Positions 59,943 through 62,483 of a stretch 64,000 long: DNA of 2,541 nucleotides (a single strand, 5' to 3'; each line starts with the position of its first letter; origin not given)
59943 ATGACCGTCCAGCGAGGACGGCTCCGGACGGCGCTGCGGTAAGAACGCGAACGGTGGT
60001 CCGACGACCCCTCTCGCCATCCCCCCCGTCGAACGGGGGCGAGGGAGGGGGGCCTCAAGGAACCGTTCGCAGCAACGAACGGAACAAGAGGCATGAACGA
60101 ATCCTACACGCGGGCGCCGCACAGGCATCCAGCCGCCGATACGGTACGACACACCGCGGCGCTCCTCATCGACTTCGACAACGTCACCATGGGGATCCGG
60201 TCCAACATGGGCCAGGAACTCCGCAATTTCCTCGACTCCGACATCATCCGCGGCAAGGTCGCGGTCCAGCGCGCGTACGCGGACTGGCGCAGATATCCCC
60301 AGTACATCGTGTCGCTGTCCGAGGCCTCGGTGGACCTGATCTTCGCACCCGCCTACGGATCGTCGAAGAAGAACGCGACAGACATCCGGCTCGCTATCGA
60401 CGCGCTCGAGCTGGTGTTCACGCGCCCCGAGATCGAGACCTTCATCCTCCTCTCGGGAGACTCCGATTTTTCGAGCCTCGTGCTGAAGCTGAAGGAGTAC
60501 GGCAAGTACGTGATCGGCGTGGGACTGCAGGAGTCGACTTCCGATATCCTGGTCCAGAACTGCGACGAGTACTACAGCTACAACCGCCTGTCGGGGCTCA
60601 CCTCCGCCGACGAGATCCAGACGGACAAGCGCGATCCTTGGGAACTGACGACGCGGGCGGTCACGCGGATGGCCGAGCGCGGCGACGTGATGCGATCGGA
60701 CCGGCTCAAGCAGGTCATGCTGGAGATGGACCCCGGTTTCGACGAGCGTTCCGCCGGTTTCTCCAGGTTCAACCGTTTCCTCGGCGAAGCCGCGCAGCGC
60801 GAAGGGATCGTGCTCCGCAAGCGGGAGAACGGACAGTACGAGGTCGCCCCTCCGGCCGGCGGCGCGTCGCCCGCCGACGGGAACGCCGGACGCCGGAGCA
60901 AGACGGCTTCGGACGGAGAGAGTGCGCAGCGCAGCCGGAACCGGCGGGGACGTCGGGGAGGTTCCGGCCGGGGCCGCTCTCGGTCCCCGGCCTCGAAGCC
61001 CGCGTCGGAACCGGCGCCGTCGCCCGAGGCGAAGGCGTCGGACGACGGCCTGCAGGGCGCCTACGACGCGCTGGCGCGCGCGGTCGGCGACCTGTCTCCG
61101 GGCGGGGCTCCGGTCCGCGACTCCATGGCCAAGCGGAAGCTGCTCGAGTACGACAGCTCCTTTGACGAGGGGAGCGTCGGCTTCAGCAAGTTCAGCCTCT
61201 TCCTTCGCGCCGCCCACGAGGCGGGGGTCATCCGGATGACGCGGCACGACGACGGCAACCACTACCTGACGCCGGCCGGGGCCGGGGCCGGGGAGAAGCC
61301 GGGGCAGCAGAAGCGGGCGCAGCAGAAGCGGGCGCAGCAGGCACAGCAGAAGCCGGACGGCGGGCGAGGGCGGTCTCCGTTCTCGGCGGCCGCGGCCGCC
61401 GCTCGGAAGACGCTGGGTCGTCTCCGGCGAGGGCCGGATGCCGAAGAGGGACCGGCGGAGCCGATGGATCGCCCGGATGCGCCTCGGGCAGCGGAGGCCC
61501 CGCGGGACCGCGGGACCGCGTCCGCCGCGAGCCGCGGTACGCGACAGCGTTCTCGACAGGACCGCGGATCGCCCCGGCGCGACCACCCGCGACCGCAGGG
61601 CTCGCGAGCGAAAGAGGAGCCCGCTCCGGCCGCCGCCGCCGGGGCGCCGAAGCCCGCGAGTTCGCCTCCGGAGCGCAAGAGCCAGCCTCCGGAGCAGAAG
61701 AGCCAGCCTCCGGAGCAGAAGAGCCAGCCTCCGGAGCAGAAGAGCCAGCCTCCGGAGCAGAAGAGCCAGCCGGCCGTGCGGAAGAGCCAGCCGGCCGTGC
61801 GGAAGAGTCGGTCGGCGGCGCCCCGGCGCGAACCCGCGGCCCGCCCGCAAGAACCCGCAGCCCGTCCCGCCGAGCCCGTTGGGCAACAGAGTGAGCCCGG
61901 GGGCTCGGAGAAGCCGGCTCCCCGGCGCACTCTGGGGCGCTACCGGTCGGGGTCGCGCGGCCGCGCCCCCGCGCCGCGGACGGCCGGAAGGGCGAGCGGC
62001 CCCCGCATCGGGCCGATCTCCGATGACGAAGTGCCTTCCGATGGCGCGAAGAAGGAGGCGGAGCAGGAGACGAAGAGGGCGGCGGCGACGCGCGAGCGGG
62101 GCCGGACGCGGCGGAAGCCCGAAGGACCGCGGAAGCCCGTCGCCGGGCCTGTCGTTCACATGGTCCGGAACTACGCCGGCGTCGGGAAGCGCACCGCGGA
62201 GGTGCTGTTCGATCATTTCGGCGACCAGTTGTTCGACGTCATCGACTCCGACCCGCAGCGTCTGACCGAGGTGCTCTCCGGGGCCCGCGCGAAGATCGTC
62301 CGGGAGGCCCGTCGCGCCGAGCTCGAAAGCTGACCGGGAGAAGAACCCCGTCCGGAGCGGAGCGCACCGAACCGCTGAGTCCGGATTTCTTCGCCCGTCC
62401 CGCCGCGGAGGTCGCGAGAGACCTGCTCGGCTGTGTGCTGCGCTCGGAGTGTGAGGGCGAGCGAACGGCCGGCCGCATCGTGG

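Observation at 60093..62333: Large NYN-nuclease / double LOTUS (OST-HTH) protein with in-frame 21/24-bp tandem repeats and an HhH-like tail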

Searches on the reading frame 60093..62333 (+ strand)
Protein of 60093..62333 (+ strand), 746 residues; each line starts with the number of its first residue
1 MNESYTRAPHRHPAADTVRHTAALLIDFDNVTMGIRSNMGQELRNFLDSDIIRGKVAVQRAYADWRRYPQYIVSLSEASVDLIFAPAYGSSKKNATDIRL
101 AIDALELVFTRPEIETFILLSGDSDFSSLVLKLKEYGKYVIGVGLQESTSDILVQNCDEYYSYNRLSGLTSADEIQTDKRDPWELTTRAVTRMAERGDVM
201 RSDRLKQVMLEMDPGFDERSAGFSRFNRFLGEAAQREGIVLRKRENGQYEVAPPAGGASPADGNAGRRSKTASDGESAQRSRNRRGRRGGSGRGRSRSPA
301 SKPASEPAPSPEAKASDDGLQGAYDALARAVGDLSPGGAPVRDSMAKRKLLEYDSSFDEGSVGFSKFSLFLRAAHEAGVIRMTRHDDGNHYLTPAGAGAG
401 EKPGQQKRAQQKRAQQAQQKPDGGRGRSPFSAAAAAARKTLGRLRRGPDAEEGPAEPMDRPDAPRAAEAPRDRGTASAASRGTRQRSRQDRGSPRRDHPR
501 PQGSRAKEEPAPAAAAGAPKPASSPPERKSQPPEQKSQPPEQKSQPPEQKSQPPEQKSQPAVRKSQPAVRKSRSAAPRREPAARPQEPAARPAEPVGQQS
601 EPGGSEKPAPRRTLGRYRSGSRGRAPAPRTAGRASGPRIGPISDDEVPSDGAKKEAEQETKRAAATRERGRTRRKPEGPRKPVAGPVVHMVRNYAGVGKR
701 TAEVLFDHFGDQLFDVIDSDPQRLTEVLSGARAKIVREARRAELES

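Call 4: search_protein_families(library=pfam, proteins=[window:60093-62333:+], max_evalue=1)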
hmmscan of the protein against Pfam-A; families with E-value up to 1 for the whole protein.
window:60093-62333:+ (746 aa): 4 families
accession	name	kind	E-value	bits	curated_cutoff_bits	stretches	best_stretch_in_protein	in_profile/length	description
PF01936.24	NYN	-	7.8e-27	95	24.2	1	22-162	2-143/145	NYN domain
PF12872.13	OST-HTH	-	1.1e-06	28.9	23.8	2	195-233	17-55/71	OST-HTH/LOTUS domain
PF18479.7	PIN_11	-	0.031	14.9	26.6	1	83-134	58-109/118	PIN like domain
PF14490.11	HHH_RecD2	-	0.22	11.9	27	1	695-735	15-55/92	ATP-dependent RecD2 DNA helicase HHH domain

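Call 5: search_protein_families(library=ncbifam, proteins=[window:60093-62333:+], max_evalue=1)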
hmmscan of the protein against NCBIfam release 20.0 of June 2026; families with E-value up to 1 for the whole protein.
window:60093-62333:+ (746 aa): 2 families
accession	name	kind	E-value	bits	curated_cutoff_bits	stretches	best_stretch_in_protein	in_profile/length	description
TIGR00288.1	TIGR00288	hypoth_equivalog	4.1e-08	33.2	178.45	1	20-156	23-148/160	TIGR00288 family NYN domain-containing protein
TIGR01448.2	helicase_RecD2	equivalog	0.00053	18.3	500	1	694-733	84-125/713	SF1B family DNA helicase RecD2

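Call 6: search_solved_structures(query=window:60093-62333:+, max_evalue=1, show_alignments=3)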
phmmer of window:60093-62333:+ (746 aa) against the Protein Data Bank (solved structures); distinct sequences matched with E-value up to 1: 2.
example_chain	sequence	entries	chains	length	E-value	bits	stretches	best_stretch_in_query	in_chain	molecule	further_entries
2qip_A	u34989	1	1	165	3.5e-05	25.8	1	89-161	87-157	Protein of unknown function VPA0982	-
9g6k_Lm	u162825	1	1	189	0.49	12.1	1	160-256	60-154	Large ribosomal subunit protein uL24c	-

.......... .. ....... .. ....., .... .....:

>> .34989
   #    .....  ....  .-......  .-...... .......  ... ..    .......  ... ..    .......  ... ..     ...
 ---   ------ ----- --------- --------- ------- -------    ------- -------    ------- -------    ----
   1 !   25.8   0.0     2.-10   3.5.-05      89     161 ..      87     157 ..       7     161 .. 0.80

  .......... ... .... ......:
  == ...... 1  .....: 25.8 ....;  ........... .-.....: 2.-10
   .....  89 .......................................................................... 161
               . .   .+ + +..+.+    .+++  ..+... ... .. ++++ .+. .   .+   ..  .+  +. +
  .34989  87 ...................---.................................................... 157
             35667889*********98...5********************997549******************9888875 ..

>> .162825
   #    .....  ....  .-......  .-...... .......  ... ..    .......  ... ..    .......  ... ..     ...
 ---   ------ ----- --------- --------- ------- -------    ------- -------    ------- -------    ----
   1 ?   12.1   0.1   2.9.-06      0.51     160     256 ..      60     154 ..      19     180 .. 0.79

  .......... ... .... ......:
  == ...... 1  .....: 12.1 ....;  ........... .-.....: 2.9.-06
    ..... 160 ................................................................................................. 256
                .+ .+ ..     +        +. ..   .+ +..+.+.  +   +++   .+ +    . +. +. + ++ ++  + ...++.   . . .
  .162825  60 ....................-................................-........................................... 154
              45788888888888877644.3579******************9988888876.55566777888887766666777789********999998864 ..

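Call 8: find_homologous_proteins(query=window:60093-62333:+)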
Query window:60093-62333:+ (746 aa): 5857 proteins with E <= 0.001 among 8000 candidates; the best 120 are listed.
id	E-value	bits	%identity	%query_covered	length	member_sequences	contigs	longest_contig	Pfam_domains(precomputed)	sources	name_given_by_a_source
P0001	0.0e+0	1587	99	100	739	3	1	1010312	PF12872.14,PF01936.25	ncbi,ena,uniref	ncbi:NYN domain-containing protein [Candidatus Palauibacter sp.]|uniref:NYN domain-containing protei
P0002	0.0e+0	1449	92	100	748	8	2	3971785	PF12872.14,PF01936.25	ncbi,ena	-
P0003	0.0e+0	1443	91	100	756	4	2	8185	PF12872.14,PF01936.25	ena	-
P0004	0.0e+0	1383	88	100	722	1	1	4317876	PF12872.14,PF01936.25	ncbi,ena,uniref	ncbi:NYN domain-containing protein [Candidatus Palauibacter sp.]|uniref:NYN domain-containing protei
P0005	0.0e+0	1382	88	100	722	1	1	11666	PF12872.14,PF01936.25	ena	-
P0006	7.8e-277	939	65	100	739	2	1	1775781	PF12872.14,PF01936.25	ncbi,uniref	ncbi:NYN domain-containing protein [Candidatus Palauibacter sp.]|uniref:NYN domain-containing protei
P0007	2.1e-274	931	66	100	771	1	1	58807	PF12872.14,PF01936.25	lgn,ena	-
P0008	2.4e-272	924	63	100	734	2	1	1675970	PF12872.14,PF01936.25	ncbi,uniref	ncbi:NYN domain-containing protein [Candidatus Palauibacter sp.]|uniref:NYN domain-containing protei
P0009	1.8e-271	921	66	100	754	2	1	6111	PF12872.14,PF01936.25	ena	-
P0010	1.7e-270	918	64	100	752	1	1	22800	PF12872.14,PF01936.25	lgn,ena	-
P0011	3.4e-270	917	66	100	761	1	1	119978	PF12872.14,PF01936.25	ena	-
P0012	6.7e-252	856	58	99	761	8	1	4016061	PF12872.14,PF01936.25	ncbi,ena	-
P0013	6.2e-251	853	59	100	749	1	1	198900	PF12872.14,PF01936.25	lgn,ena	-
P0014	7.8e-251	853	59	100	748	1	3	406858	PF12872.14,PF01936.25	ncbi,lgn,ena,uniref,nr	ncbi:NYN domain-containing protein [Candidatus Palauibacter polyketidifaciens]|uniref:NYN domain-con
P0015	1.4e-250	852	58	99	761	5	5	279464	PF12872.14,PF01936.25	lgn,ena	-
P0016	4.3e-250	850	58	100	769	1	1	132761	PF12872.14,PF01936.25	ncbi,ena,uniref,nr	ncbi:NYN domain-containing protein [Candidatus Palauibacter soopunensis]|uniref:NYN domain-containin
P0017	1.2e-248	845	59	100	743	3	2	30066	PF12872.14,PF01936.25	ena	-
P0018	1.6e-248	845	59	100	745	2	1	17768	PF12872.14,PF01936.25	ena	-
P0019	2.1e-248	845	58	100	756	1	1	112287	PF12872.14,PF01936.25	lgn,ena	-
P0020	4.5e-248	844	58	100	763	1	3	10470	PF12872.14,PF01936.25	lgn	-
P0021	5.4e-248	843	58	100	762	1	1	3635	PF12872.14,PF01936.25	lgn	-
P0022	2.3e-247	841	59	100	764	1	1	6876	PF12872.14,PF01936.25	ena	-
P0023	2.4e-239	815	66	83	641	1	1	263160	PF12872.14,PF01936.25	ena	-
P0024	1.2e-238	812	58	99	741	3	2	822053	PF12872.14,PF01936.25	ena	-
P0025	8.4e-236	803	57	99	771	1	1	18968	PF12872.14,PF01936.25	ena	-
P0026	2.3e-234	798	57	99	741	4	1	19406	PF12872.14,PF01936.25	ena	-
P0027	9.0e-228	777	66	63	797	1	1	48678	PF12872.14,PF01936.25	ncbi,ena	-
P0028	7.0e-225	767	95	50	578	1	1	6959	PF01936.25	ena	-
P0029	8.9e-217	740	66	67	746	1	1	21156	PF12872.14,PF01936.25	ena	-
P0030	1.4e-213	730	54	100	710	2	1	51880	PF12872.14,PF01936.25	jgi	jgi:uncharacterized protein (TIGR00288 family)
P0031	1.6e-211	723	54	100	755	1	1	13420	PF12872.14,PF01936.25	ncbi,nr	ncbi:MAG: NYN domain-containing protein [Gemmatimonadetes bacterium]|nr:NYN domain-containing protei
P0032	1.6e-209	716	53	95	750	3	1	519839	PF12872.14,PF01936.25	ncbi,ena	-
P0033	6.8e-207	708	52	100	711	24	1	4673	PF12872.14,PF01936.25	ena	-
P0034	8.9e-207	707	55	100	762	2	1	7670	PF12872.14,PF01936.25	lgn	-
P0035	1.3e-201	690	53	100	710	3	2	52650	PF12872.14,PF01936.25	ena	-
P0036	3.1e-196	672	56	84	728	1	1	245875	PF12872.14,PF01936.25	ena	-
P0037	4.1e-196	672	69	69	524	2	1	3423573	PF12872.14,PF01936.25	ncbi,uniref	ncbi:NYN domain-containing protein [Candidatus Palauibacter irciniicola]|uniref:NYN domain-containin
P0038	3.3e-195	669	58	69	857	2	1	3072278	PF12872.14,PF01936.25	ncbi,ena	-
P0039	4.9e-182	625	-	-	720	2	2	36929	PF12872.14,PF01936.25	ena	-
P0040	1.3e-180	621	83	34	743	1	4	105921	PF12872.14,PF01936.25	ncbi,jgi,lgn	-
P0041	5.3e-180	619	59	60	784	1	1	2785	PF12872.14,PF01936.25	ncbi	-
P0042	1.6e-178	614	80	35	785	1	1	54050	PF12872.14,PF01936.25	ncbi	-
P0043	4.9e-178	612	-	-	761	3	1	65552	PF12872.14,PF01936.25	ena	-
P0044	2.8e-177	610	62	56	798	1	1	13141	PF01936.25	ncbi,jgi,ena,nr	ncbi:MAG: NYN domain-containing protein [Gemmatimonadota bacterium]|nr:NYN domain-containing protein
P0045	8.3e-177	608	46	97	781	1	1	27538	PF12872.14,PF01936.25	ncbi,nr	ncbi:MAG: NYN domain-containing protein [Gemmatimonadota bacterium]|nr:NYN domain-containing protein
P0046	7.8e-176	605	48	99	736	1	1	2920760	PF12872.14,PF01936.25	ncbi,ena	-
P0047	2.1e-175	603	64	54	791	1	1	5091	PF12872.14,PF01936.25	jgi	-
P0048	1.3e-171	591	47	98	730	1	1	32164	PF12872.14,PF01936.25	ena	-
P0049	1.9e-171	590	48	100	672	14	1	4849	PF12872.14,PF01936.25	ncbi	-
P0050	2.1e-170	587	49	100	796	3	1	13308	PF12872.14,PF01936.25,PF02095.22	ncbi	-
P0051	2.3e-168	580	47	95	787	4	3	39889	PF12872.14,PF01936.25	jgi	jgi:uncharacterized protein (TIGR00288 family)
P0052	9.3e-167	575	62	53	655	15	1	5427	PF12872.14,PF01936.25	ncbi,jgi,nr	ncbi:MAG: NYN domain-containing protein [marine benthic group bacterium]|jgi:uncharacterized protein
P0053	2.9e-166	573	49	95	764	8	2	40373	PF12872.14,PF01936.25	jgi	jgi:uncharacterized protein (TIGR00288 family)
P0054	1.3e-165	571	46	98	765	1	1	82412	PF12872.14,PF01936.25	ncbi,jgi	jgi:uncharacterized protein (TIGR00288 family)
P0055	2.4e-165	570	62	53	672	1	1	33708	PF12872.14,PF01936.25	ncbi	ncbi:MAG: NYN domain-containing protein [Gemmatimonadota bacterium]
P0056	2.8e-165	570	63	53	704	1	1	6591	PF12872.14,PF01936.25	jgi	-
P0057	3.0e-164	567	62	53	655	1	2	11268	PF12872.14,PF01936.25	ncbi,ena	-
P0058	3.7e-164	566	62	53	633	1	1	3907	PF12872.14,PF01936.25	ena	-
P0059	7.8e-164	565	61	54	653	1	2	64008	PF12872.14,PF01936.25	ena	-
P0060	2.1e-163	564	62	53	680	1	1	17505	PF12872.14,PF01936.25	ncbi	-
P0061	5.7e-163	562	62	53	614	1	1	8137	PF12872.14,PF01936.25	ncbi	ncbi:MAG: NYN domain-containing protein [Gemmatimonadota bacterium]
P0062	1.9e-162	561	60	53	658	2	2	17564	PF12872.14,PF01936.25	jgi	jgi:uncharacterized protein (TIGR00288 family)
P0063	3.7e-162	560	52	70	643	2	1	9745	PF12872.14,PF01936.25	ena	-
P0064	1.4e-161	558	62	53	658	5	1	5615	PF12872.14,PF01936.25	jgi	jgi:uncharacterized protein (TIGR00288 family)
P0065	1.7e-161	557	62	53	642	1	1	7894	PF12872.14,PF01936.25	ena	-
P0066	2.3e-161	557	60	55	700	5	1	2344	PF12872.14,PF01936.25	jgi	-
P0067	7.7e-161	555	63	54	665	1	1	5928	PF12872.14,PF01936.25,PF24706.2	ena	-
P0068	8.7e-161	555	63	53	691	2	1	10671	PF12872.14,PF01936.25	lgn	-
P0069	9.4e-161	555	59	55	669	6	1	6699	PF12872.14,PF01936.25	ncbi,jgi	-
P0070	1.0e-160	555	60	55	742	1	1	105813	PF12872.14,PF01936.25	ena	-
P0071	1.3e-160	555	57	63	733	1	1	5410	PF12872.14,PF01936.25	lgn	-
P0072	1.4e-160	554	63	53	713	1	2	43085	PF12872.14,PF01936.25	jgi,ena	-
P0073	1.8e-160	554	63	53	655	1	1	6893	PF12872.14,PF01936.25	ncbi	ncbi:MAG: NYN domain-containing protein [Gemmatimonadota bacterium]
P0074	2.2e-160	554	53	72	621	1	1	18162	PF12872.14,PF01936.25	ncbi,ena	-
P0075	3.4e-160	553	-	-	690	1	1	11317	PF12872.14,PF01936.25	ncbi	-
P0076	4.0e-160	553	78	34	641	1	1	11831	PF12872.14,PF01936.25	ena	-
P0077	6.0e-160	552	63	53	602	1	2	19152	PF12872.14,PF01936.25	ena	-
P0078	1.1e-159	551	79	34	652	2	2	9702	PF12872.14,PF01936.25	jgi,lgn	-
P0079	1.9e-159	551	64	53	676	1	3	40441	PF12872.14,PF01936.25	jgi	jgi:uncharacterized protein (TIGR00288 family)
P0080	2.4e-159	550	63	53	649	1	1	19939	PF12872.14,PF01936.25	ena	-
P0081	3.5e-159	550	63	51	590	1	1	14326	PF12872.14,PF01936.25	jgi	jgi:uncharacterized protein (TIGR00288 family)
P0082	4.2e-159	550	62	53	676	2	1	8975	PF12872.14,PF01936.25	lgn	-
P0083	4.9e-159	549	60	53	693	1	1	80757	PF12872.14,PF01936.25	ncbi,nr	ncbi:MAG: NYN domain-containing protein [Gemmatimonadota bacterium]|nr:NYN domain-containing protein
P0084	5.4e-159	549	79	34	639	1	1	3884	PF12872.14,PF01936.25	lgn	-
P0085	1.5e-158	548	58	55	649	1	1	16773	PF12872.14,PF01936.25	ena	-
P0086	3.1e-158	547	59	54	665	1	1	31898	PF12872.14,PF01936.25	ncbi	-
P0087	3.4e-158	547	64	53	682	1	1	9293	PF12872.14,PF01936.25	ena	-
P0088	9.4e-158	545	61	54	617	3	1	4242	PF12872.14,PF01936.25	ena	-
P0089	1.1e-157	545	62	54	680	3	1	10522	PF12872.14,PF01936.25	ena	-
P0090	1.2e-157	545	79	34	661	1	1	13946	PF12872.14,PF01936.25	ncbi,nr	ncbi:MAG TPA: NYN domain-containing protein [Gemmatimonadota bacterium]|nr:NYN domain-containing pro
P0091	1.7e-157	544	61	53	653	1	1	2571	PF12872.14,PF01936.25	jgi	-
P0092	1.9e-157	544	61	53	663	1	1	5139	PF12872.14,PF01936.25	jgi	jgi:uncharacterized LabA/DUF88 family protein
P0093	2.1e-157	544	61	55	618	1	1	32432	PF12872.14,PF01936.25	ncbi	ncbi:MAG: NYN domain-containing protein [Gemmatimonadota bacterium]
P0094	2.2e-157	544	80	34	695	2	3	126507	PF01936.25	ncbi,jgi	jgi:uncharacterized protein (TIGR00288 family)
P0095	2.5e-157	544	61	54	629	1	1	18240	PF12872.14,PF01936.25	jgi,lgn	-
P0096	3.2e-157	543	61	53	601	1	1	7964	PF12872.14,PF01936.25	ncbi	ncbi:MAG: NYN domain-containing protein [Gemmatimonadota bacterium]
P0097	3.3e-157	543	62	54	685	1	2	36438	PF12872.14,PF01936.25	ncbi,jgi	jgi:uncharacterized protein (TIGR00288 family)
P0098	3.7e-157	543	78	34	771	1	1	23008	PF12872.14,PF01936.25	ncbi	-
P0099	8.4e-157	542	44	100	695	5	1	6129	PF12872.14,PF01936.25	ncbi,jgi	jgi:uncharacterized protein (TIGR00288 family)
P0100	1.1e-156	542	59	57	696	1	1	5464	PF12872.14,PF01936.25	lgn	-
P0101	1.2e-156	541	62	53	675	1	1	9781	PF12872.14,PF01936.25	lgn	-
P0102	1.6e-156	541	55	56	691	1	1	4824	PF12872.14,PF01936.25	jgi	-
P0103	1.9e-156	541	64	53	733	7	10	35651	PF12872.14,PF14520.13,PF01936.25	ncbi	-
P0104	2.5e-156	540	62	53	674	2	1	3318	PF12872.14,PF01936.25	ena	-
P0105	3.2e-156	540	60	54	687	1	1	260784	PF12872.14,PF01936.25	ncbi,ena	-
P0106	3.4e-156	540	59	58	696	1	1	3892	PF12872.14,PF01936.25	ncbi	-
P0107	3.4e-156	540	65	50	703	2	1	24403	PF12872.14,PF01936.25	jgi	jgi:uncharacterized LabA/DUF88 family protein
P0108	3.6e-156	540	62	54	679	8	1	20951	PF12872.14,PF01936.25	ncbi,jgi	jgi:uncharacterized protein (TIGR00288 family)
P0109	4.2e-156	540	57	56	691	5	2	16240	PF12872.14,PF01936.25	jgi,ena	jgi:uncharacterized protein (TIGR00288 family)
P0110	4.9e-156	539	62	53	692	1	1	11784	PF12872.14,PF01936.25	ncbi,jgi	jgi:uncharacterized protein (TIGR00288 family)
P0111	5.0e-156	539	61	53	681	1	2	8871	PF12872.14,PF01936.25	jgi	jgi:uncharacterized protein (TIGR00288 family)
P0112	5.8e-156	539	61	50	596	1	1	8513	PF12872.14,PF01936.25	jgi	jgi:outer membrane biosynthesis protein TonB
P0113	1.8e-155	538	61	53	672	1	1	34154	PF12872.14,PF01936.25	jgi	jgi:uncharacterized protein (TIGR00288 family)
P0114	2.2e-155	537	62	53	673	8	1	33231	PF12872.14,PF01936.25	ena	-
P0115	2.2e-155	537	58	58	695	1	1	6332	PF12872.14,PF01936.25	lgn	-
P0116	2.6e-155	537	60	54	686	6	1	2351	PF12872.14,PF01936.25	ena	-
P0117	2.6e-155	537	60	54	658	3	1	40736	PF12872.14,PF01936.25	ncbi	-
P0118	3.6e-155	537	61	54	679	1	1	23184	PF12872.14,PF01936.25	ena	-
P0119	1.1e-154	535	61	54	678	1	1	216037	PF12872.14,PF01936.25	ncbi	-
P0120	1.4e-154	535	59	53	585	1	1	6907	PF12872.14,PF01936.25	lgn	-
